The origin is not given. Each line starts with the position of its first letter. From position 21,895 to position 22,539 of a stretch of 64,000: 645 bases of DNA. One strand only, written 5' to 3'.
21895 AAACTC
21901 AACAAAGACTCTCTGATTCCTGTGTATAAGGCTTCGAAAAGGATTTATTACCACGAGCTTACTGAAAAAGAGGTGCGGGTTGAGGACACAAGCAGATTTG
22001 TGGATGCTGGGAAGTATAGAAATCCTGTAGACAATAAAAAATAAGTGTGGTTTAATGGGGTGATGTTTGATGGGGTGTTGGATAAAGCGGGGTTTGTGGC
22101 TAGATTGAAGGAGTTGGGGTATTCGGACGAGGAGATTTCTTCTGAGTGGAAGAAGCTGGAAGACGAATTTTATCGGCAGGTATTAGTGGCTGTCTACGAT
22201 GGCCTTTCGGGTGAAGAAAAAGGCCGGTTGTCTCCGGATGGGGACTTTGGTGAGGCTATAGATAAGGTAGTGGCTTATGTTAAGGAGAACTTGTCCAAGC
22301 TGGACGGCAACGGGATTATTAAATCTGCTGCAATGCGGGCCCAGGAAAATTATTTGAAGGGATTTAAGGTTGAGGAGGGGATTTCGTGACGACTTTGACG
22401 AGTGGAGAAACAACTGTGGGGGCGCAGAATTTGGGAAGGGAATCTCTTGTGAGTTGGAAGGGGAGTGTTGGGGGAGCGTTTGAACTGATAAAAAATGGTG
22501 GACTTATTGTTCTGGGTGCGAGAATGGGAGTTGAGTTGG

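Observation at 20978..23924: Six-gene operon of unknown function with internal paralogy and a terminal glycine-zipper membrane peptide, embedded in a toxin-antitoxin island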

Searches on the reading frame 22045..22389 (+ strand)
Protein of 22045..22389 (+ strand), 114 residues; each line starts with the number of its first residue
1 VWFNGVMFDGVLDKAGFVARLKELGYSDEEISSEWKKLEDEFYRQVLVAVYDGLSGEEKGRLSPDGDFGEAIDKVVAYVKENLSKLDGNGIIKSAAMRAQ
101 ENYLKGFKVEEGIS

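Call 4: search_protein_families(library=pfam, proteins=[window:22045-22389:+], max_evalue=1)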
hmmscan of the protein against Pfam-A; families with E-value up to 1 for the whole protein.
window:22045-22389:+ (114 aa): 1 family
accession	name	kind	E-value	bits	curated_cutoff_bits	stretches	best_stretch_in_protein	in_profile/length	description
PF24625.1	DUF7626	-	0.19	11.9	27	1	19-37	10-28/55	Domain of unknown function (DUF7626)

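Call 5: search_protein_families(library=phrogs, proteins=[window:22045-22389:+], max_evalue=1)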
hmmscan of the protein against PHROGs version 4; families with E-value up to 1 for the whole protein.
window:22045-22389:+ (114 aa): 1 family
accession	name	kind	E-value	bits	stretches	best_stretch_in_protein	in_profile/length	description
phrog_30023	-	unknown function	0.39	11.1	1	71-103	147-179/245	-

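Call 6: search_protein_families(library=ncbifam, proteins=[window:22045-22389:+], max_evalue=1)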
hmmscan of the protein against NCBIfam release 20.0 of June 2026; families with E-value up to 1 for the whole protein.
window:22045-22389:+ (114 aa): 0 families

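Call 15: find_homologous_proteins(query=A1, max_evalue=0.01)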
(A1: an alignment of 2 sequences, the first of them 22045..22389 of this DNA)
Query A1 (2 sequences) (114 aa, profile of the alignment): 4 proteins with E <= 0.01 among 125 candidates.
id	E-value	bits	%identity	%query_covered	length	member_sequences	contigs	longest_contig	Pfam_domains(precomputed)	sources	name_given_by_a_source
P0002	3.4e-62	226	33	86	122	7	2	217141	-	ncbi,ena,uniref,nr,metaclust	ncbi:hypothetical protein A2634_01365 [Candidatus Amesbacteria bacterium RIFCSPHIGHO2_01_FULL_48_32]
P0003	4.2e-52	193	99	100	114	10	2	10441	-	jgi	-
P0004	3.2e-43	165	28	89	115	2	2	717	-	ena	-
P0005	1.2e-41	160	90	89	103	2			-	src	-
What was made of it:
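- Tried and rejected: The g3/g5 profile returned only close variants (call 15).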

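Call 24: find_encoding_contigs(protein=P0004, flank=10000)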
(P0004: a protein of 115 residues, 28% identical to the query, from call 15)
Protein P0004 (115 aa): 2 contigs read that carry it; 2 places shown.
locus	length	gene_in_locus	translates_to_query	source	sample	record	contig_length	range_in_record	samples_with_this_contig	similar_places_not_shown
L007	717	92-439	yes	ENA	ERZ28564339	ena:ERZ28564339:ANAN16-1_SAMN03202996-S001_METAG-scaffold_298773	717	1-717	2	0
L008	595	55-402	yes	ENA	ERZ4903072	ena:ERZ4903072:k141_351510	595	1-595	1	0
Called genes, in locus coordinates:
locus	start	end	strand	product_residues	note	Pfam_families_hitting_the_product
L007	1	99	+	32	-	?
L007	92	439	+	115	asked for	-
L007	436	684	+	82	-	-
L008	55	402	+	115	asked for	-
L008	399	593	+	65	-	?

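Call 25: find_encoding_contigs(protein=P0005, flank=10000)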
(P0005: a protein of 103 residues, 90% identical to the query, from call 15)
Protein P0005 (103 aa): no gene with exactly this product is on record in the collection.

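Call 26: find_related_loci(query=A2, collection=genome_contigs, flank=10000)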
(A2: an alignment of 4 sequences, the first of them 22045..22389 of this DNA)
Query A2 (114 aa) in genome_contigs; peptide patterns used: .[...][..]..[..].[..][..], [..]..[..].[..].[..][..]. (x = any residue, [..] = any of these).
76 stretches matched a pattern, but none encodes a relative of the query by tblastn (E <= 1e-3).

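Call 27: find_related_loci(query=A2, collection=viral_contigs, flank=10000)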
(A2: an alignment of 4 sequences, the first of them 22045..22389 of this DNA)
Query A2 (114 aa) in viral_contigs; peptide patterns used: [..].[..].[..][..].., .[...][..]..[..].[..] (x = any residue, [..] = any of these).
165 stretches matched a pattern, but none encodes a relative of the query by tblastn (E <= 1e-3).

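Call 29: search_protein_representatives(alignment_id=A2)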
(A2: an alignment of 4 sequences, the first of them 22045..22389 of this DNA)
Query: 4 sequences, 115 profile positions. Proteins with E-value up to 0.001 (for the whole library): 66; up to 1e-10: 22; up to 1e-30: 2. The best 66 are listed.
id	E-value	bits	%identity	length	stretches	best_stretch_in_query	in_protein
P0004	7.4e-55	200.1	-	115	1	1-115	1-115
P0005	2.6e-46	172.6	-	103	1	6-113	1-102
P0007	6.4e-21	90.7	-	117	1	1-112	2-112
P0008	6.0e-18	81.2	-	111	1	6-111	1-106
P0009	1.7e-15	73.3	-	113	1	6-112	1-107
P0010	9.4e-15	70.9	-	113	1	6-113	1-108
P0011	1.4e-14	70.3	-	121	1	3-114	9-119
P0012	1.6e-14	70.1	-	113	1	6-112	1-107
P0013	1.6e-13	66.9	-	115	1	6-99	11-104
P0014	6.0e-13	65.0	-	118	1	10-111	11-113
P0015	1.6e-12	63.7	-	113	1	6-111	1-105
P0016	2.4e-12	63.1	-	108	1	6-108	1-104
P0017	3.2e-12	62.7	-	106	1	6-110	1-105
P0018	9.8e-12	61.1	-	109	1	12-108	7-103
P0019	1.1e-11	60.9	-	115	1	6-111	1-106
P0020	2.3e-11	60.0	-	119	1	4-111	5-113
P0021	3.1e-11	59.5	-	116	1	1-101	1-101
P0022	3.4e-11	59.4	-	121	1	5-107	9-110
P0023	3.9e-11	59.2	-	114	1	6-111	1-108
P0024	8.5e-11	58.1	-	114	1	6-114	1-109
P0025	9.3e-11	58.0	-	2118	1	37-93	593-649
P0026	1.0e-10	57.9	-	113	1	8-109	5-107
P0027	1.4e-10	57.4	-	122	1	3-114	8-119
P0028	3.8e-10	56.0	-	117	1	6-113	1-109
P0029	4.0e-10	56.0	-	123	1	7-114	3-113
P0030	2.1e-09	53.6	-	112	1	6-113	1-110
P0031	2.6e-09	53.3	-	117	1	6-102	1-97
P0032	3.7e-09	52.9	-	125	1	2-104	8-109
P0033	3.7e-09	52.8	-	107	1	6-109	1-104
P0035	3.8e-09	52.8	-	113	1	5-109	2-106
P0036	4.2e-09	52.7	-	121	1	6-111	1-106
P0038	1.3e-08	51.0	-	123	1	4-114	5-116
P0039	1.4e-08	51.0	-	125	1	6-114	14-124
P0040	2.5e-08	50.2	-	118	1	7-114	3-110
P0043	6.3e-08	48.9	-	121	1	4-114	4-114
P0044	6.6e-08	48.8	-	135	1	7-113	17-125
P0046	1.3e-07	47.9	-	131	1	6-114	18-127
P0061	3.4e-05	40.1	-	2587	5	44-83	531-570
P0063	5.5e-05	39.4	-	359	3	3-44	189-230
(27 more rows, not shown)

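Call 33: search_protein_families(library=pfam, alignment_id=A3, max_evalue=0.01)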
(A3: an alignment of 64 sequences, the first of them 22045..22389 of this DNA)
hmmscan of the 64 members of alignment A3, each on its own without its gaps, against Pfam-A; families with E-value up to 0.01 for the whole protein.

A. member 1, window:22045-22389:+ (114 aa): 0 families

B. families by the number of members that match (of 64 scanned): 10 families
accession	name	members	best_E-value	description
PF00982.27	Glyco_transf_20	1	1.8e-05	Glycosyltransferase family 20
PF06708.16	DUF1195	1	8e-05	Protein of unknown function (DUF1195)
PF05405.19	Mt_ATP-synt_B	1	0.0013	Mitochondrial ATP synthase B chain precursor (ATP-synt_B)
PF22526.2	DUF7000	1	0.0048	Domain of unknown function (DUF7000)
PF17118.11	DUF5105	1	0.005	Domain of unknown function (DUF5105)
PF11031.13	Phage_holin_T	1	0.0065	Bacteriophage T holin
PF12286.13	DUF3622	1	0.0071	Protein of unknown function (DUF3622)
PF09385.16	HisK_N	1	0.008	Histidine kinase N terminal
PF07892.16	DUF1667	1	0.0091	Protein of unknown function (DUF1667)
PF19995.5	iSTAND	1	0.0091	inactive STAND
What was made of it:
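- On Type II toxin-antitoxin system (generic): No HTH, RHH or AbrB hits for g3 or g5, or consistently among the 64 members (calls 4, 33).
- On PanA/PanT (Panacea) TA systems: A Pfam scan of 64 family members found no family matched by more than one member (call 33)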

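Call 35: search_solved_structures(query=A3, max_evalue=1)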
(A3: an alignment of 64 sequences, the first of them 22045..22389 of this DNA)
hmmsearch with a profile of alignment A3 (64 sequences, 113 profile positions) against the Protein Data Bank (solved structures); distinct sequences matched with E-value up to 1: 21.
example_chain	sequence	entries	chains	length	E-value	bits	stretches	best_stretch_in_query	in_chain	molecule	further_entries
8vl3_A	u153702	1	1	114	0.00022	24.6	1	8-45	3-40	De novo designed protein F3 parent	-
5trv_A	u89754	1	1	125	0.063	16.7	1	21-82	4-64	denovo NTF2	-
8i7o_L2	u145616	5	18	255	0.066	16.6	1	40-95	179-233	Enkurin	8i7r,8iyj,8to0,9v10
9ugr_A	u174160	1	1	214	0.1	16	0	43-95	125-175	Syn-F4-Link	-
5tph_A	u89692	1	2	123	0.12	15.9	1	21-82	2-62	de novo NTF2 homodimer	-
1c20_A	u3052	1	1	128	0.13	15.7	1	52-106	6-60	DEAD RINGER PROTEIN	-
7rro_h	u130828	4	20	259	0.16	15.4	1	40-94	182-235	Enkurin, TRPC channel interacting protein | Enkurin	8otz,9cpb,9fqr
1kqq_A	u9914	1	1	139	0.16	15.4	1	52-106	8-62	DEAD RINGER PROTEIN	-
7ung_h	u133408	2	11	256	0.16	15.4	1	40-92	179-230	Enkurin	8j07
8vl4_A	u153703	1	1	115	0.18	15.2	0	6-28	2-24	De novo design protein 312 parent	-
5ykh_A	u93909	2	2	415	0.2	15.1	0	35-83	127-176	Pumilio homolog 1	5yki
4o1o_A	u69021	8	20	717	0.24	14.8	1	28-86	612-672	Ribonuclease L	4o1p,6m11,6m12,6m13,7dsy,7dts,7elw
5cwb_A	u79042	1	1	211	0.29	14.6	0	77-110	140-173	Designed helical repeat protein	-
9cpc_2I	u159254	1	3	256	0.37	14.2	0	40-94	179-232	Enkurin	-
3j1b_A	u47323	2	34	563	0.37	14.2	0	52-87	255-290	Chaperonin alpha subunit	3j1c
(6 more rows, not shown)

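Call 36: find_encoding_contigs(protein=P0007, flank=8000, max_places=3)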
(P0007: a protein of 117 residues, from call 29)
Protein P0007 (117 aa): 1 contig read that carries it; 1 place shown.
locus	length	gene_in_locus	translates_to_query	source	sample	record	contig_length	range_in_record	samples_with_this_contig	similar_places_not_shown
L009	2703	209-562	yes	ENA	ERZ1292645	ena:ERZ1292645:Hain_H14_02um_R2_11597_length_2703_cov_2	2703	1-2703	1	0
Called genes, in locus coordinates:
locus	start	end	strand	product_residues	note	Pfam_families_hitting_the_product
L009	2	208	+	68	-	?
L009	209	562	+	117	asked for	-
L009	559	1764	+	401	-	-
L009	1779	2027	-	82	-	-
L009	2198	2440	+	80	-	-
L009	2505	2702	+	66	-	?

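Call 37: find_encoding_contigs(protein=P0008, flank=8000, max_places=2)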
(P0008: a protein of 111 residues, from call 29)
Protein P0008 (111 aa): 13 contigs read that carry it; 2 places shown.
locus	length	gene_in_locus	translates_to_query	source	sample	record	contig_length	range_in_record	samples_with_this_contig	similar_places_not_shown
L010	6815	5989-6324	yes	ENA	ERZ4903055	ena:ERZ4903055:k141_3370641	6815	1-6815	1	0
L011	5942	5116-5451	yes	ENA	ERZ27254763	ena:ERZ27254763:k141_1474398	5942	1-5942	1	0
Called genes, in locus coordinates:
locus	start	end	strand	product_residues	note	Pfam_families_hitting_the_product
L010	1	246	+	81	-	?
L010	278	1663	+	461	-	PF01406:tRNA-synt_1e, PF00133:tRNA-synt_1 (faint), PF09334:tRNA-synt_1g (weak), PF01921:tRNA-synt_1f (weak), PF09334:tRNA-synt_1g (weak)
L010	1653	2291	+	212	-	-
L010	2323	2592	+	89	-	-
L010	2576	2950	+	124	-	PF01850:PIN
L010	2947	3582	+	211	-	PF00702:Hydrolase, PF13419:HAD_2, PF13242:Hydrolase_like (weak)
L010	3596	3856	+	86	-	-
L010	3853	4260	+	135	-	PF01850:PIN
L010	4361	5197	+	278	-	-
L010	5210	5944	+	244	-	-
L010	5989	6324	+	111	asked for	-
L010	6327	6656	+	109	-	-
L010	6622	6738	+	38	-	-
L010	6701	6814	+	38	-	?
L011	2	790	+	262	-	?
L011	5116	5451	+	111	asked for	-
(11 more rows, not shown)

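Call 38: find_encoding_contigs(protein=P0009, flank=8000, max_places=2)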
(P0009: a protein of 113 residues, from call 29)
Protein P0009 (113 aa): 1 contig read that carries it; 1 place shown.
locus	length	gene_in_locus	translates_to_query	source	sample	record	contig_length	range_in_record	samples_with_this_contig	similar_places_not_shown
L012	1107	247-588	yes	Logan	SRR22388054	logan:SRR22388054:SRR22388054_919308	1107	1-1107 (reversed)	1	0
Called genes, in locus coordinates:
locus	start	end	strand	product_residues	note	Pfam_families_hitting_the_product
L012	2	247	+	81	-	?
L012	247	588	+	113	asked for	-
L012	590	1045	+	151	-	-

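Call 39: find_encoding_contigs(protein=P0011, flank=8000, max_places=2)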
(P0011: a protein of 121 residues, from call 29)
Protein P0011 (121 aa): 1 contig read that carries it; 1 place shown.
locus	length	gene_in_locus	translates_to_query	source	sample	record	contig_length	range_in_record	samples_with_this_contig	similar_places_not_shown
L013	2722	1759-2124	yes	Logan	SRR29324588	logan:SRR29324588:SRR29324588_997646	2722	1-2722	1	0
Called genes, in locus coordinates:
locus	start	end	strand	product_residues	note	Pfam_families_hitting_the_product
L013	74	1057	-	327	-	PF14402:7TM_transglut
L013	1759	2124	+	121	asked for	-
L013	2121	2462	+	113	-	-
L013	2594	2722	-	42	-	?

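Call 44: predict_structure(alignment_id=A3)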
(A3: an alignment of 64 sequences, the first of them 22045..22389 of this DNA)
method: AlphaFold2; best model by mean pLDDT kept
length: 114 residues; sequences in the alignment: 64
mean_pLDDT: 81.4   pTM: 0.69
mean pLDDT of the five models: 81.4, 81.3, 80.9, 80.7, 77.5
residues with pLDDT >= 90: 27; 70-90: 71; 50-70: 12; < 50: 4
segments of 3 or more residues with pLDDT < 50: none
pLDDT, mean of each block of 10 residues (from residue 1): 61 90 93 91 88 85 73 81 81 89 78 48
secondary structure, 60 per line:
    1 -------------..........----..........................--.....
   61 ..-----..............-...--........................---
elements in order: H14-23 H28-53 H56-62 H68-81 H88-111
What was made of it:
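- The AF2 model with the 64-sequence alignment has pLDDT 81 and pTM 0.69, with five helices (call 44).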

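Call 50: fold_search(model_id=the predicted structure, library=pdb)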
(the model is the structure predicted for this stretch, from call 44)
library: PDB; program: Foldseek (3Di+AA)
matches with E <= 10: 85; with E <= 0.001: 0
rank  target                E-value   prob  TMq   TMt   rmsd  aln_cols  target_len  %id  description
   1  7bqn_MODEL_1_A        1.6e+00  0.14  0.31  0.29  13.0       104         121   19  Solution NMR structure of fold-C Rei; de novo designed protein with an asymmetric all-alpha topology (released 2021-04-07)
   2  5b0m_G                2.0e+00  0.12  0.27  0.14  15.6       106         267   11  Structure of MoeN5-Sso7d fusion protein in complex with beta-dodecyl maltoside (released 2016-03-23)
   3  1yqg                  2.7e+00  0.10  0.28  0.14  14.9       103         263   16  Crystal structure of a pyrroline-5-carboxylate reductase from neisseria meningitides mc58 (released 2005-02-08)
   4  8v45_A                3.2e+00  0.05  0.20  0.08  14.5       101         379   12  CryoEM structure of AriA-Ocr complex (released 2024-06-26)
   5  8i03_H                3.8e+00  0.03  0.19  0.17  18.5       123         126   18  Cryo-EM structure of the SIN3L complex from S. pombe (released 2023-05-03)
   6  5uaw_B                4.7e+00  0.08  0.31  0.14  16.0       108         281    9  Structure of apo human PYCR-1 crystallized in space group P21212 (released 2017-03-15)
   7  5b0m_E                4.7e+00  0.08  0.27  0.14  15.8       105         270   10  Structure of MoeN5-Sso7d fusion protein in complex with beta-dodecyl maltoside (released 2016-03-23)
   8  3tri_A                4.7e+00  0.08  0.30  0.14  14.8       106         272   18  Structure of a pyrroline-5-carboxylate reductase (proC) from Coxiella burnetii (released 2011-09-28)
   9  6lhm_D                4.7e+00  0.08  0.31  0.14  15.5       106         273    8  Structure of human PYCR2 (released 2020-10-28)
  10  8v49_A                4.7e+00  0.03  0.20  0.08  16.0       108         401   15  CryoEM structure of AriA (E393Q) sensory subunit (released 2024-06-26)
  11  3k29                  4.7e+00  0.03  0.18  0.13  19.7       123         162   19  Structure of a putative YscO homolog CT670 from Chlamydia trachomatis (released 2009-10-13)
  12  5cwc                  5.0e+00  0.07  0.27  0.17  13.1       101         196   24  Crystal structure of de novo designed helical repeat protein DHR5 (released 2015-12-16)
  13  5b0j_C                5.0e+00  0.07  0.25  0.13  15.1        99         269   12  Structure of MoeN5-Sso7d fusion protein in complex with beta-undecyl maltoside (released 2016-03-23)
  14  9jw6_A                5.0e+00  0.06  0.28  0.14  15.0       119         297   14  STING bound with a novel small molecule agonist (released 2025-10-15)
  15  5uaw_D                5.3e+00  0.08  0.31  0.14  16.0       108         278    9  Structure of apo human PYCR-1 crystallized in space group P21212 (released 2017-03-15)
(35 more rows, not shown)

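Call 53: list_cluster_members(proteins=[P0010, P0012, P0013, P0014, P0015, P0016, P0017, P0018, P0019, P0020])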
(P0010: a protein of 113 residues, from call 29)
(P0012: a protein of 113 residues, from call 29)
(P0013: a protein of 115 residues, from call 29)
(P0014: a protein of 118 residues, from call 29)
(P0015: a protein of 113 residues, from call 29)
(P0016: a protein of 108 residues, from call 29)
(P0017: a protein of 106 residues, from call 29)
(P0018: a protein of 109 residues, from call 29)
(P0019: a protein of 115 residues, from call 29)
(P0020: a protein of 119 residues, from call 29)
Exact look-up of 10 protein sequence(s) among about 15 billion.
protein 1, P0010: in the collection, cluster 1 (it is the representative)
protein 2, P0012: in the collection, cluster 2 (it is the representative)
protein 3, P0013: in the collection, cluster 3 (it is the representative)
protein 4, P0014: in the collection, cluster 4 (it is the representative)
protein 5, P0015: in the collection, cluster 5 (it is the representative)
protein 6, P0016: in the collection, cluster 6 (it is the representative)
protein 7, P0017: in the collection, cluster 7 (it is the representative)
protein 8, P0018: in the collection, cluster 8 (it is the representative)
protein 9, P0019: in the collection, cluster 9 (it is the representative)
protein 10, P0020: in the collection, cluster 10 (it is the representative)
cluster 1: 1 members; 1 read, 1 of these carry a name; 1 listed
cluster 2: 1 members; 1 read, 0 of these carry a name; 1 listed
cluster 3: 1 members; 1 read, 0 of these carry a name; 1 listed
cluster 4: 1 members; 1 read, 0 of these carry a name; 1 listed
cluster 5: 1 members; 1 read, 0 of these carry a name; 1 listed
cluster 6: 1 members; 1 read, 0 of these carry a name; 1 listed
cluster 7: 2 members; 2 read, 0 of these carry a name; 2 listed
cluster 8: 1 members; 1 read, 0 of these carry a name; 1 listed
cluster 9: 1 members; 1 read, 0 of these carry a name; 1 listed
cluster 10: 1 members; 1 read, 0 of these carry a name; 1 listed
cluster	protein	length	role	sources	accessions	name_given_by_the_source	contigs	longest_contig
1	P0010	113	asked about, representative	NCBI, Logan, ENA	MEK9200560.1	MAG: hypothetical protein AAB909_01155 [Patescibacteria group bacterium]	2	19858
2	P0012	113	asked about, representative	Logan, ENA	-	-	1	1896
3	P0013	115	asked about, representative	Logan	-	-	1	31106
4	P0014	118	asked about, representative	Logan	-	-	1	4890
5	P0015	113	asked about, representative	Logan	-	-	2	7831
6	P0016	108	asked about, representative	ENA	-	-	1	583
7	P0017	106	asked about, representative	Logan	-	-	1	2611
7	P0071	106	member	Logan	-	-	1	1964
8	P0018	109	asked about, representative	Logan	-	-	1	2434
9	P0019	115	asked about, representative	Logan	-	-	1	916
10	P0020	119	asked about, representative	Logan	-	-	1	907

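Call 55: find_encoding_contigs(protein=P0010, flank=7000, max_places=1)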
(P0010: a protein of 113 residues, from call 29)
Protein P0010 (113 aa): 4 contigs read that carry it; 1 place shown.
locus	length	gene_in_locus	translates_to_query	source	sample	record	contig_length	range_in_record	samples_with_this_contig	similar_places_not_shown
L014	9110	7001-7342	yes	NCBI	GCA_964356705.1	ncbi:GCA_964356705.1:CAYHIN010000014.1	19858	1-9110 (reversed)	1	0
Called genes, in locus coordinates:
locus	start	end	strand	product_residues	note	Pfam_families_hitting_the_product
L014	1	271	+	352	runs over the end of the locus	PF02016:Peptidase_S66, PF17676:Peptidase_S66C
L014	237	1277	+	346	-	PF02016:Peptidase_S66 (weak)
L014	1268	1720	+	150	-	-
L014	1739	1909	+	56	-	-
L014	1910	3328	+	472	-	PF01406:tRNA-synt_1e, PF09334:tRNA-synt_1g (faint)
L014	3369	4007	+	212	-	-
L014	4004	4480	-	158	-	-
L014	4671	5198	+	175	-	PF01936:NYN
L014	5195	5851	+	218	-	PF00702:Hydrolase, PF13419:HAD_2, PF13242:Hydrolase_like (weak)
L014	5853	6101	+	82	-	-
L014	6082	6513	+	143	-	PF01850:PIN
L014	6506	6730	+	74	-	-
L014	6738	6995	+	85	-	-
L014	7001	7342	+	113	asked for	-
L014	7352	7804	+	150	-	-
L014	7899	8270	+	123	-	PF21956:DUF6922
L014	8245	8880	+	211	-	PF08843:AbiEii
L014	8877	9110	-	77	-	?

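Call 56: find_encoding_contigs(protein=P0013, flank=7000, max_places=1)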
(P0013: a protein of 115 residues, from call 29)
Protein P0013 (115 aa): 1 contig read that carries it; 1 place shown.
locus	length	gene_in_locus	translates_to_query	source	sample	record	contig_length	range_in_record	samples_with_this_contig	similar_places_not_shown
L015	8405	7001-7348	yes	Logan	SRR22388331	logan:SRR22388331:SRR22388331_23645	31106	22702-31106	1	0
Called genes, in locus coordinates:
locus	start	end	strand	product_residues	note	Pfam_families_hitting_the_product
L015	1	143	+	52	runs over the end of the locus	-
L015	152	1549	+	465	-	PF00133:tRNA-synt_1 (faint), PF01406:tRNA-synt_1e, PF09334:tRNA-synt_1g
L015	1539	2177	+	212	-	-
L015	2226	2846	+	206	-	PF00702:Hydrolase, PF12710:HAD (weak), PF13419:HAD_2, PF13242:Hydrolase_like (weak)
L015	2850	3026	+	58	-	-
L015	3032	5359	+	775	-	-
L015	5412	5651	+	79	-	-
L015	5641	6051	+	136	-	PF01850:PIN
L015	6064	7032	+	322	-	-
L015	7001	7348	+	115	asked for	-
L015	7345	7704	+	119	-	-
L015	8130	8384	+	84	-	-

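Call 57: list_cluster_members(proteins=[P0021, P0022, P0023, P0024, P0026, P0027, P0028, P0029, P0030, P0031])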
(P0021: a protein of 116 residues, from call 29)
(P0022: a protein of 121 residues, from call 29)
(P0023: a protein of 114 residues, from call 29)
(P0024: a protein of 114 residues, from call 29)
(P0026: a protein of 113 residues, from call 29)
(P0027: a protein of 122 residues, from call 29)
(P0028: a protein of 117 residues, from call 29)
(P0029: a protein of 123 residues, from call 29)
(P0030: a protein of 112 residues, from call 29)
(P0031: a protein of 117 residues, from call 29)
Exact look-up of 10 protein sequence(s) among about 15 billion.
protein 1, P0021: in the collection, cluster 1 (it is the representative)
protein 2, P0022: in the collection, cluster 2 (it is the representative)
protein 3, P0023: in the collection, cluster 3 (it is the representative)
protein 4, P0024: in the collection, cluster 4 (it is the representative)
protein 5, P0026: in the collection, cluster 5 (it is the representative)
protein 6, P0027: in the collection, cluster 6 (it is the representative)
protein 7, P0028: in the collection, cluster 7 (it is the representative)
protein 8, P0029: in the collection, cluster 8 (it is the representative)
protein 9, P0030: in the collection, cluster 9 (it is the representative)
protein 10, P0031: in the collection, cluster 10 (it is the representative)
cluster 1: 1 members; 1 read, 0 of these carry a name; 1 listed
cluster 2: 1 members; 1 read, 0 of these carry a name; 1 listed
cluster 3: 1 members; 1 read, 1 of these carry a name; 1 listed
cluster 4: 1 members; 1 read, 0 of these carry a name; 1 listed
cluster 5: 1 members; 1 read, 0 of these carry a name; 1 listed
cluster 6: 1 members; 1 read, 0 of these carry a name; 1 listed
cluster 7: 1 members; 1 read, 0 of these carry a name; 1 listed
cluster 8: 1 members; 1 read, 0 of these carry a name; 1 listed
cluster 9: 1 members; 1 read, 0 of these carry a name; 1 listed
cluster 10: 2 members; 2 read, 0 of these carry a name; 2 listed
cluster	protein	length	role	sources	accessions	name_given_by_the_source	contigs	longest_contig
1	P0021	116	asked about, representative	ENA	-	-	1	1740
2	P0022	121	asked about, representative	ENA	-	-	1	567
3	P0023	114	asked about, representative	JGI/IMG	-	hypothetical protein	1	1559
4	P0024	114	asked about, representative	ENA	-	-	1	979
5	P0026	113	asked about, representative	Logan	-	-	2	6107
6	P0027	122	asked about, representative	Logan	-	-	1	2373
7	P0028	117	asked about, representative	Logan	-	-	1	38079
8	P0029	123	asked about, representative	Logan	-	-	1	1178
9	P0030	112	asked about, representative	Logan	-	-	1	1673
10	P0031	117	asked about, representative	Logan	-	-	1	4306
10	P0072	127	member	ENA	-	-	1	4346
